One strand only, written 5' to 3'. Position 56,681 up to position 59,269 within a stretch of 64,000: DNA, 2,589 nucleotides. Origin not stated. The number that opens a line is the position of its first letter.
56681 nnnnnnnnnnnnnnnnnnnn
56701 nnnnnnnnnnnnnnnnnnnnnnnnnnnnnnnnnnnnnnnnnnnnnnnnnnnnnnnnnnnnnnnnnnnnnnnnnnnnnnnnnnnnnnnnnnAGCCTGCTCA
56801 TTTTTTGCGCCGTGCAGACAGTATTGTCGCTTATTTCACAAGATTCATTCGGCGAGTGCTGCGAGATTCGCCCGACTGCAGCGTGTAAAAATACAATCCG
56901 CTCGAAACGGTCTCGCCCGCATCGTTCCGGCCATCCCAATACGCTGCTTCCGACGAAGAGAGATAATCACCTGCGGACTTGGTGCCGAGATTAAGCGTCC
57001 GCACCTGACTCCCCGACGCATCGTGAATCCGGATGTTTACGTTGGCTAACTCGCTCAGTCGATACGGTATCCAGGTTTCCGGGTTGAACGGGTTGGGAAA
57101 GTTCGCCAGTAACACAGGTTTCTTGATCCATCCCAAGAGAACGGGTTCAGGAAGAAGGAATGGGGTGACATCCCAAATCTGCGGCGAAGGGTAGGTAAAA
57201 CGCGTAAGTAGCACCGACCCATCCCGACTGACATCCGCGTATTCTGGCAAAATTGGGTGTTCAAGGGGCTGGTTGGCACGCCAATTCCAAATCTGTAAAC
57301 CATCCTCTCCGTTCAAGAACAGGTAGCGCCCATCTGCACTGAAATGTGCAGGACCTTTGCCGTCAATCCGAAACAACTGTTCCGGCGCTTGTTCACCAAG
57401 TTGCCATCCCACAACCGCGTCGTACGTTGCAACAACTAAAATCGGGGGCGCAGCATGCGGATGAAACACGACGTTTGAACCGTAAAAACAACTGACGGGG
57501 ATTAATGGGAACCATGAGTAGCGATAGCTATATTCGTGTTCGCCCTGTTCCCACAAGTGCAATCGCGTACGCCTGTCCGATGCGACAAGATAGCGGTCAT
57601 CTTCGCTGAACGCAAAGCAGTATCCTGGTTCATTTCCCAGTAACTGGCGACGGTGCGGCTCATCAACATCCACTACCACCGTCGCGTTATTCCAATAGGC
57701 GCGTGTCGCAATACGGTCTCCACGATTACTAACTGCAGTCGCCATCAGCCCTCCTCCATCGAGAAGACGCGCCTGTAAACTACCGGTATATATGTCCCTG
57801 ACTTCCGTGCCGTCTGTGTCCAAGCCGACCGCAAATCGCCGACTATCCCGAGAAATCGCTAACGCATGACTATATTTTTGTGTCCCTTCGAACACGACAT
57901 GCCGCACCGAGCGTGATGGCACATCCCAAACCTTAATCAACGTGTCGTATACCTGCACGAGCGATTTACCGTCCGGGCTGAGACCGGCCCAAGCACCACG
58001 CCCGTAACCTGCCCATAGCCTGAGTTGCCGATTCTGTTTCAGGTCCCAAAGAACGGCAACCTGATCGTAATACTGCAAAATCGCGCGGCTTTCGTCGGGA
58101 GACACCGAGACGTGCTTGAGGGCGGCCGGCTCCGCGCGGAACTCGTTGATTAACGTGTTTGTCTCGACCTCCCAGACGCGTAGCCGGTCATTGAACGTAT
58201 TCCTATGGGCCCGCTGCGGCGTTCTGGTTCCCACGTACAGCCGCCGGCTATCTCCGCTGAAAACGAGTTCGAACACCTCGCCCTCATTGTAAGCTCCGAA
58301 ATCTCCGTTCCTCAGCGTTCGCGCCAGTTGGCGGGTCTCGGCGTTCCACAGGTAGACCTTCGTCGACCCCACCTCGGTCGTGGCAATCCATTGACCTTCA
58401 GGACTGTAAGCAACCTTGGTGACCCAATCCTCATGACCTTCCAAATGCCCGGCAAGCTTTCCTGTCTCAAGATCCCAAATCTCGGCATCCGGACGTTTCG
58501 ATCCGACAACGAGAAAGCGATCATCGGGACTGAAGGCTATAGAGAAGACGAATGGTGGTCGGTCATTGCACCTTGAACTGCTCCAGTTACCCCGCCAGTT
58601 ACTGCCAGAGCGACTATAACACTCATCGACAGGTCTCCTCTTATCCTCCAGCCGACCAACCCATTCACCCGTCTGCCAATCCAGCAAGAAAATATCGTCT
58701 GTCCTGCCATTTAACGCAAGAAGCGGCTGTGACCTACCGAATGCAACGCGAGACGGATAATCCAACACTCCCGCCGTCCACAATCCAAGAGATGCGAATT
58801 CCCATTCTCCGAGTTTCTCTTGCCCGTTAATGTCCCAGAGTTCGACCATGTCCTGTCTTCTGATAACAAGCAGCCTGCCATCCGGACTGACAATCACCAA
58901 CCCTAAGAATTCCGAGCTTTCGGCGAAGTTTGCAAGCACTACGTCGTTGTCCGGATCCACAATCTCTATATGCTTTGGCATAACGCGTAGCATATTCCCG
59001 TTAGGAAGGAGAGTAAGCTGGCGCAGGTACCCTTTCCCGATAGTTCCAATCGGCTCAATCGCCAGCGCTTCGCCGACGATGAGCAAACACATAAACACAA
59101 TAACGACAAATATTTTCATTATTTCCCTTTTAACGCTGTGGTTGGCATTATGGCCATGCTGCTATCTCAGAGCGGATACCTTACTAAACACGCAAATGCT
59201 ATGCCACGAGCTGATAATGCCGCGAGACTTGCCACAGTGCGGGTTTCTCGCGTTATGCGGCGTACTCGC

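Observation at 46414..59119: Head-to-tail array of five WD40-T9SS paralogs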

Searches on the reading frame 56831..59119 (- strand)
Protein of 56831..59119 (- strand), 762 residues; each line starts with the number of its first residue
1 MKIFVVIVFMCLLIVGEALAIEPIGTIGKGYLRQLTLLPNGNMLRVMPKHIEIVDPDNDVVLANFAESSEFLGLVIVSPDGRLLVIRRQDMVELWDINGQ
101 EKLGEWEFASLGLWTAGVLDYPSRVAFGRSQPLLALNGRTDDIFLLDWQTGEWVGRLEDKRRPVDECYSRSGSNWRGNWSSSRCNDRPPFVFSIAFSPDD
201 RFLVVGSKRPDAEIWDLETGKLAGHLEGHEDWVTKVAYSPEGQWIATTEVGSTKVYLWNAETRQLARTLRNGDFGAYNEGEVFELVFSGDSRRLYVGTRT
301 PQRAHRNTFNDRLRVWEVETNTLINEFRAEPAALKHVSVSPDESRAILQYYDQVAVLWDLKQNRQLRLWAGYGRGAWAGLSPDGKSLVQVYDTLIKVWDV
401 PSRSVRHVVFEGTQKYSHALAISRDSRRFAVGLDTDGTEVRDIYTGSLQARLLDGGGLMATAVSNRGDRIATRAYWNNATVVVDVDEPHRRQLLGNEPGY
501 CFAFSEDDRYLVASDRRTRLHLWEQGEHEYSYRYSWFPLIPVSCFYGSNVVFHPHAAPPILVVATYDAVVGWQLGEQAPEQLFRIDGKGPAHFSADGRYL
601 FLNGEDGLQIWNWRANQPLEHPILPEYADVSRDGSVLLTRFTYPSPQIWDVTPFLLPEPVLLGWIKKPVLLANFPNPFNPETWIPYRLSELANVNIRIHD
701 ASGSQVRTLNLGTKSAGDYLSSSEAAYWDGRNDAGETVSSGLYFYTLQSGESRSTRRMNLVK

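Call 11: search_protein_families(library=pfam, proteins=[window:56831-59119:-], max_evalue=0.01)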
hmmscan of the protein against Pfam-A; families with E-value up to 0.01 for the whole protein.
window:56831-59119:- (762 aa): 28 families (the best 25 are shown)
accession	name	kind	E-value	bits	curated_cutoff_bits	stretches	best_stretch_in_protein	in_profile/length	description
PF25174.1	Beta-prop_THOC3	-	7.2e-26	91.2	305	3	191-269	174-251/272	THOC3 beta-propeller domain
PF25173.1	Beta-prop_WDR3_1st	-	1.8e-22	80.4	154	2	191-299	74-175/184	WDR3 first beta-propeller domain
PF24814.1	WD40_Prp19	-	1.1e-19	71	320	2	191-269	138-215/281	Prp19 WD40 domain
PF00400.38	WD40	-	4.3e-17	62.2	27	1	221-259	2-39/39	WD domain, G-beta repeat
PF25168.1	Beta-prop_WDR36-Utp21_2nd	-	5.3e-16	59.3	84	1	193-264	245-315/335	WDR36/Utp21 second beta-propeller domain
PF24807.1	WD40_CDC20-Fz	-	9.9e-14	51.8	200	1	189-353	136-287/292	CDC20/Fizzy WD40 domain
PF23414.1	Beta-prop_EML_2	-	2.4e-13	50.5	90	1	193-294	44-139/266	Echinoderm microtubule-associated protein second beta-propeller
PF25175.1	Beta-prop_WDR5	-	6.2e-12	45.8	250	2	189-273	95-178/296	WDR5 beta-propeller domain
PF24817.1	WD40_WDHD1_1st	-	3.5e-11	43.3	109.9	1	191-269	89-166/291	WDHD1 first WD40 domain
PF25172.1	Beta-prop_WDR3_2nd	-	5.5e-11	42.7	140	1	192-264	42-113/293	WDR3 second beta-propeller domain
PF13860.13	FlgD_ig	-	7.7e-10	39.1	27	1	692-748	23-74/79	FlgD Ig-like domain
PF24780.1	WD40_MABP1-WDR62_1st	-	7.7e-10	39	496.3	1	193-249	43-101/328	MABP1/WDR62 first WD40 domain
PF23393.2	Beta-prop_WDR90_POC16_2nd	-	1.1e-09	38.4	60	1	193-421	41-272/291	WDR90/POC16, second beta-propeller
PF25391.1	WD40_Gbeta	-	1.5e-09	37.7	150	1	191-250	187-246/340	G protein beta WD-40 repeat protein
PF24105.1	Beta-prop_CAF1B_HIR1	-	4.7e-09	36.1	80.5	1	191-266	133-207/383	CAF1B/HIR1 beta-propeller domain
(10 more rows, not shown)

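Call 12: search_protein_families(library=ncbifam, proteins=[window:56831-59119:-], max_evalue=0.01)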
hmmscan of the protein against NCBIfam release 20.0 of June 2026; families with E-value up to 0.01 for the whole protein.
window:56831-59119:- (762 aa): 6 families
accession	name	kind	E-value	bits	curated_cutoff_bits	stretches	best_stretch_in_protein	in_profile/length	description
NF005176.1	PRK06655.1-1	equivalog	1.4e-06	28.4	230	1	690-749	95-149/197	flagellar hook assembly protein FlgD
TIGR04183.1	Por_Secre_tail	domain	3.5e-06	26.9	23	1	674-758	2-69/72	T9SS type A sorting domain-containing protein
NF052323.1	T9SSA_dep_M6i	equivalog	3.9e-06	25.1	600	1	673-751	960-1027/1043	T9SS-dependent M6-like inactivated metalloprotease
NF033707.1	T9SS_sortase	equivalog_domain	6.2e-06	24.1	420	1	672-748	1000-1076/1095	type IX secretion system sortase PorU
NF009276.0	PRK12633.1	equivalog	4e-05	23.4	383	1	690-748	127-180/234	flagellar basal body rod modification protein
NF052228.1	T9SS_PorZ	equivalog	0.002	16.6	260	0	674-749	676-742/757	type IX secretion system anionic LPS delivery protein PorZ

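Call 69: search_protein_families(library=padloc, proteins=[window:56831-59119:-], max_evalue=0.001)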
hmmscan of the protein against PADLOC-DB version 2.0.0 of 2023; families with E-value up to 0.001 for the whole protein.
window:56831-59119:- (762 aa): 0 families
